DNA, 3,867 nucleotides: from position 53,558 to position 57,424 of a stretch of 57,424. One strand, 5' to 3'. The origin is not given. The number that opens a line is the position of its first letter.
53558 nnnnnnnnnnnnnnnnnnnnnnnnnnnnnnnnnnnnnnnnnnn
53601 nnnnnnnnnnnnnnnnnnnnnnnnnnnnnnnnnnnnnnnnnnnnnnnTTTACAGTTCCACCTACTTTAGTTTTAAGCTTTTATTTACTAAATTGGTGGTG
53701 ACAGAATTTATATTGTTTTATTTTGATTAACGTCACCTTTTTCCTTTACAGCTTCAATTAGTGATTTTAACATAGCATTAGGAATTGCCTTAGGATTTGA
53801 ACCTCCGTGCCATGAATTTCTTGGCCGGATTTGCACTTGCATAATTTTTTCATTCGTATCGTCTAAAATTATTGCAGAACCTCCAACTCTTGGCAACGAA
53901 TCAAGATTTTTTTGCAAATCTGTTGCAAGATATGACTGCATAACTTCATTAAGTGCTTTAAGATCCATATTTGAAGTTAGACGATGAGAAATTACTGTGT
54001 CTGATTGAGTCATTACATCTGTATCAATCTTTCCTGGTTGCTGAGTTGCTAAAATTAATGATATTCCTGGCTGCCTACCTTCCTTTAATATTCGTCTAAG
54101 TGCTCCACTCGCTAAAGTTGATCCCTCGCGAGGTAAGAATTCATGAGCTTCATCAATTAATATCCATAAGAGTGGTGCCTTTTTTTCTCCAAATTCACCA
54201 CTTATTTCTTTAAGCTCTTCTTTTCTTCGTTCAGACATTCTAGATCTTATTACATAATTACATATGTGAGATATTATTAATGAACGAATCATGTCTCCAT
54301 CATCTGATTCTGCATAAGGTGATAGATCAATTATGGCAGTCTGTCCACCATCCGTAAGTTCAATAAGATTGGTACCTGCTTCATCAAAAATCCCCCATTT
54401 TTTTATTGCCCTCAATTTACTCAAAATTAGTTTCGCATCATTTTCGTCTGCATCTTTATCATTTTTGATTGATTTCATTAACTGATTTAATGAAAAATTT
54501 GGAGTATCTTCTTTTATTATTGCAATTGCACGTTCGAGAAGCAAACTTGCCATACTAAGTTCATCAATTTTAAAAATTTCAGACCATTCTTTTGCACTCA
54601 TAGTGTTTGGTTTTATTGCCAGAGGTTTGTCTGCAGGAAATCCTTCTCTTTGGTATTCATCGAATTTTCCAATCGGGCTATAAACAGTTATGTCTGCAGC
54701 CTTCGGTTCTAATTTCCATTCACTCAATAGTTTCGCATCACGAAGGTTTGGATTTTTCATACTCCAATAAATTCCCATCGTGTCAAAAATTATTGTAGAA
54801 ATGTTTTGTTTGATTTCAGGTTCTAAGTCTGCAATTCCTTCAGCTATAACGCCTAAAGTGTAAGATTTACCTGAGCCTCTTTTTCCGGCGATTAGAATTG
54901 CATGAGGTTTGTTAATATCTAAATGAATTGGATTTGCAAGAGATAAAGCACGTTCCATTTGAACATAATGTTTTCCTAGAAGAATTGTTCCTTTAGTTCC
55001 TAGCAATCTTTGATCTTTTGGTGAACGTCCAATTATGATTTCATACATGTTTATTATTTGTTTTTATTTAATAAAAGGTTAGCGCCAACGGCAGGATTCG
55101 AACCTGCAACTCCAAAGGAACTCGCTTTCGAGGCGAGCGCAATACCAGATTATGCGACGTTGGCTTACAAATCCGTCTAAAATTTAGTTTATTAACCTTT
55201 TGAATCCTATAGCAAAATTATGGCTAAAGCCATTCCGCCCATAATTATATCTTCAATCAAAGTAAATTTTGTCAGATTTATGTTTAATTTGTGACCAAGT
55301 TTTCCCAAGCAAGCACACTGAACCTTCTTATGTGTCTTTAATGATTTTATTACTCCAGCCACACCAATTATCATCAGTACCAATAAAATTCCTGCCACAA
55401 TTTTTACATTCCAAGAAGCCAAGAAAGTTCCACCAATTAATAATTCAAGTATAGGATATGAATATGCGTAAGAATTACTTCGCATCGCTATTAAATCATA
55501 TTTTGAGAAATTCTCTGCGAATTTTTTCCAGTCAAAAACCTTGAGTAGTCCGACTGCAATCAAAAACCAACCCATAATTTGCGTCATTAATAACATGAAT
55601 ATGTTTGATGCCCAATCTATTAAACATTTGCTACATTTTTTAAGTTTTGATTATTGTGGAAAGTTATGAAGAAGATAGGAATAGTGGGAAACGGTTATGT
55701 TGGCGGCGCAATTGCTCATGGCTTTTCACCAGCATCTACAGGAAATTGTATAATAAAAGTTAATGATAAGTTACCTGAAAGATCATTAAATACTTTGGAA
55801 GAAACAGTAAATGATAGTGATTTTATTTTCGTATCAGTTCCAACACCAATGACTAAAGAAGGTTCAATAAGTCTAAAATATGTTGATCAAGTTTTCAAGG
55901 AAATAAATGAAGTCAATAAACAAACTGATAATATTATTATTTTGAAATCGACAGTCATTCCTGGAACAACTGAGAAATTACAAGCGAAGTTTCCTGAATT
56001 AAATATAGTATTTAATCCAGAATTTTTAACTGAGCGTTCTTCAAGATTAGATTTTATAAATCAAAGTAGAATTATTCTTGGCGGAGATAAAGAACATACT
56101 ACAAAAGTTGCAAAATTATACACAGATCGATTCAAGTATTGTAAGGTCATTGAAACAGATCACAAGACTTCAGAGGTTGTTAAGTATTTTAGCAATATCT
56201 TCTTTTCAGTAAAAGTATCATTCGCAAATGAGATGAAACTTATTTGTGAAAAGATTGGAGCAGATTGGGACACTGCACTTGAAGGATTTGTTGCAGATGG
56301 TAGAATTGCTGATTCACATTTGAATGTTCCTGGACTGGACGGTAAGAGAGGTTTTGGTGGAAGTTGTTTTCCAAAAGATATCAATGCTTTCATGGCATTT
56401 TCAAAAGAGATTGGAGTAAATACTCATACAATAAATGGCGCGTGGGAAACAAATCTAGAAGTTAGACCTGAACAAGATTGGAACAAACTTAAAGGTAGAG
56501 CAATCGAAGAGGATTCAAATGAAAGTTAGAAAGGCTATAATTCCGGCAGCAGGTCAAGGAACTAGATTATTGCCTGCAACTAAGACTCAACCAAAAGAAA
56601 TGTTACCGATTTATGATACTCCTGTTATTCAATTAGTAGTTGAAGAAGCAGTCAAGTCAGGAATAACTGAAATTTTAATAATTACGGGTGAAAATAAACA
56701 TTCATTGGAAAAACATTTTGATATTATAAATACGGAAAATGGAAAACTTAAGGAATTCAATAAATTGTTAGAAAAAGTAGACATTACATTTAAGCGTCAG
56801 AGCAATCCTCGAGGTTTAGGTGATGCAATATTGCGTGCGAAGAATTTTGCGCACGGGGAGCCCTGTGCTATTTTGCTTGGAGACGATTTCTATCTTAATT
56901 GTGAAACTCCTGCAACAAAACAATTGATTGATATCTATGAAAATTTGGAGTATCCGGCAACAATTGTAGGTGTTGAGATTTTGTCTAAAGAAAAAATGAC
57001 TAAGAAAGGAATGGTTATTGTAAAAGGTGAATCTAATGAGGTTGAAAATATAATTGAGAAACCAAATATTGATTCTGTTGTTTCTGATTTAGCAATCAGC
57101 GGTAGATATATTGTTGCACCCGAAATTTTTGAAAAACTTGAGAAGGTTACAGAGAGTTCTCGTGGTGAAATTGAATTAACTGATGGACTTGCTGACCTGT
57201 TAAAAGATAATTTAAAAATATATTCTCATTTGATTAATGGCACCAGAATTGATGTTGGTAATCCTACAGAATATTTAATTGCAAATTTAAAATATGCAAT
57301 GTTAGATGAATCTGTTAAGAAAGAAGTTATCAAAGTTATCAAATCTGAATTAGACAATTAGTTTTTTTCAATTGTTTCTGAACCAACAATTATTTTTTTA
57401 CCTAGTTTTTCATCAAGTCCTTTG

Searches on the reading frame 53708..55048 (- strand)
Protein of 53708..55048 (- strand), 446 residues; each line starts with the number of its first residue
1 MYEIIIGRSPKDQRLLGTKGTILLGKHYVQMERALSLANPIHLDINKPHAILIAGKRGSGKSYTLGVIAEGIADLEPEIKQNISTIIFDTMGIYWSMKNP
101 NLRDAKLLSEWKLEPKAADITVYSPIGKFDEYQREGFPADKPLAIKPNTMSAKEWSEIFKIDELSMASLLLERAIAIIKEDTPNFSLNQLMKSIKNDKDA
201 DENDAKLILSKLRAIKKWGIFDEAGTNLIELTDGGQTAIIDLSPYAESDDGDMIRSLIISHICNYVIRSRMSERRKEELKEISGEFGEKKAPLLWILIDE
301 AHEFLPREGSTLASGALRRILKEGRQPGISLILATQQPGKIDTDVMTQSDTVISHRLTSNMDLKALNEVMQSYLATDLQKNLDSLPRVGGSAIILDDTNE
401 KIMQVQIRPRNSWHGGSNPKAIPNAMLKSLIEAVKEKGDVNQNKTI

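Call 64: search_protein_families(library=pfam, proteins=[window:53708-55048:-], max_evalue=0.001)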
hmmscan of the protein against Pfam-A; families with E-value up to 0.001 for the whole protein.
window:53708-55048:- (446 aa): 4 families
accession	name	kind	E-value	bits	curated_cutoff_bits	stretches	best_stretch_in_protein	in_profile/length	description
PF01935.23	DUF87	-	2.4e-17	64.2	23.2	1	40-259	13-217/220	Helicase HerA, central domain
PF05872.18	HerA_C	-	7.6e-07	28.6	22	1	278-393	243-360/502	Helicase HerA-like C-terminal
PF00004.35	AAA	-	8.4e-05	23.5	21.2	0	274-352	41-126/131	ATPase family associated with various cellular activities (AAA)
PF01580.24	FtsK_SpoIIIE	-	0.00023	21.1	24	0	38-67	28-58/221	FtsK/SpoIIIE family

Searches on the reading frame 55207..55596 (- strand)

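Call 64: search_protein_families(library=pfam, proteins=[window:55207-55596:-], max_evalue=0.001)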
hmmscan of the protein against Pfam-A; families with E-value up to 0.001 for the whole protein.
window:55207-55596:- (129 aa): 1 family
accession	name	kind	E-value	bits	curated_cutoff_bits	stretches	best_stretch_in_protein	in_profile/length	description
PF07291.16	MauE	-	3.3e-15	57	27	1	4-128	8-127/128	Methylamine utilisation protein MauE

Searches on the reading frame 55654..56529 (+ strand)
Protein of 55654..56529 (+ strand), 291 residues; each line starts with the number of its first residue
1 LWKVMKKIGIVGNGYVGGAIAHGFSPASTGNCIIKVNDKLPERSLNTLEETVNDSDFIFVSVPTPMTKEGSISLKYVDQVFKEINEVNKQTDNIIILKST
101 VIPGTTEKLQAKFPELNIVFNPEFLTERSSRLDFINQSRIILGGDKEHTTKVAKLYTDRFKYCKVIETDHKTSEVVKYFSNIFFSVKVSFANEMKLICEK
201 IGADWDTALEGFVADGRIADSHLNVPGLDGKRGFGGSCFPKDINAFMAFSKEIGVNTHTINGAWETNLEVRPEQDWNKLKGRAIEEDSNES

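Call 64: search_protein_families(library=pfam, proteins=[window:55654-56529:+], max_evalue=0.001)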
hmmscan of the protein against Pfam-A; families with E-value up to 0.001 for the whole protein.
window:55654-56529:+ (291 aa): 3 families
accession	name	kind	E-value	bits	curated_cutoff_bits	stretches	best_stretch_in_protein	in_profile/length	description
PF03721.20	UDPG_MGDP_dh_N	-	2.8e-24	86.2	27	1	46-152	68-183/187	UDP-glucose/GDP-mannose dehydrogenase family, NAD binding domain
PF00984.24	UDPG_MGDP_dh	-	1.1e-22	80.3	25.4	1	171-267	1-92/94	UDP-glucose/GDP-mannose dehydrogenase family, central domain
PF03807.23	F420_oxidored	-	0.00052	21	21.6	0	7-69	1-74/94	NADP oxidoreductase coenzyme F420-dependent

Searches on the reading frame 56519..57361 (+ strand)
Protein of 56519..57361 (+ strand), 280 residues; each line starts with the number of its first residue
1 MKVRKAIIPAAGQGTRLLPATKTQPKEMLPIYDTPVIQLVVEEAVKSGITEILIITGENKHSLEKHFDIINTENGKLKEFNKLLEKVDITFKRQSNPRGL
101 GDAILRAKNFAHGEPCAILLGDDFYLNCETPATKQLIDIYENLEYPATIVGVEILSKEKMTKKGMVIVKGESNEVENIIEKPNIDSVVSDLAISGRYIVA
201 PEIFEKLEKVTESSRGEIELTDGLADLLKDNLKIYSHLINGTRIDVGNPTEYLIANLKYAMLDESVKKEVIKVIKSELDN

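Call 64: search_protein_families(library=pfam, proteins=[window:56519-57361:+], max_evalue=0.001)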
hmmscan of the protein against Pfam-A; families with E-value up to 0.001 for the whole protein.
window:56519-57361:+ (280 aa): 2 families
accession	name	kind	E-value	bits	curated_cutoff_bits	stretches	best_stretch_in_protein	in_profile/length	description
PF00483.29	NTP_transferase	-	6e-35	121.4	21.2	1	5-259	1-242/245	Nucleotidyl transferase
PF12804.13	NTP_transf_3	-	2.1e-06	28.5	27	1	6-130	1-103/160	MobA-like NTP transferase domain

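Call 68: find_encoding_contigs(protein=window:56519-57361:+, flank=10000, max_places=3)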
Protein window:56519-57361:+ (280 aa): 24 contigs read that carry it; 3 places shown.
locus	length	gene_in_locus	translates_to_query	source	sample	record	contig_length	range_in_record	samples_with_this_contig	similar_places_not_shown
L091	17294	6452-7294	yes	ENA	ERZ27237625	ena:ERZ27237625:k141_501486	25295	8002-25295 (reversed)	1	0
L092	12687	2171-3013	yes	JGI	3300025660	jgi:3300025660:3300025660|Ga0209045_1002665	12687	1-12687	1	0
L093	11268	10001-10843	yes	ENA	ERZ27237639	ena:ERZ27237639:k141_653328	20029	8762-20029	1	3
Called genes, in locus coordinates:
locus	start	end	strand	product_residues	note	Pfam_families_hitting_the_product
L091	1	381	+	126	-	?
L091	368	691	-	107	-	-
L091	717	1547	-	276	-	PF01478:Peptidase_A24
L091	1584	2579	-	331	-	PF14520:HHH_5, PF00154:RecA_N, PF08423:Rad51, PF13481:AAA_25, PF06745:ATPase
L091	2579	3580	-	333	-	PF16900:REPA_OB_2 (faint), PF17244:CDC24_OB3, PF01336:tRNA_anti-codon (faint), PF08646:Rep_fac-A_C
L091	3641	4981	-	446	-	PF01935:DUF87, PF05872:HerA_C (faint)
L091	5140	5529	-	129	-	PF07291:MauE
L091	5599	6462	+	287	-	PF03721:UDPG_MGDP_dh_N, PF00984:UDPG_MGDP_dh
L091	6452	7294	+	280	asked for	PF00483:NTP_transferase, PF12804:NTP_transf_3 (weak)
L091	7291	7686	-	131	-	-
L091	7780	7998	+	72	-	-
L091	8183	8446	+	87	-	PF14110:DUF4282 (weak)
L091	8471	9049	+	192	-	PF04893:Yip1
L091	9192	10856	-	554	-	PF03485:Arg_tRNA_synt_N, PF00750:tRNA-synt_1d, PF17110:TFB6 (faint), PF05746:DALR_1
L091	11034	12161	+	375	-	PF00438:S-AdoMet_synt_N, PF02772:S-AdoMet_synt_M, PF02773:S-AdoMet_synt_C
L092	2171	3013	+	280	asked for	PF00483:NTP_transferase, PF12804:NTP_transf_3 (weak)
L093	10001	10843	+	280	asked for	PF00483:NTP_transferase, PF12804:NTP_transf_3 (weak)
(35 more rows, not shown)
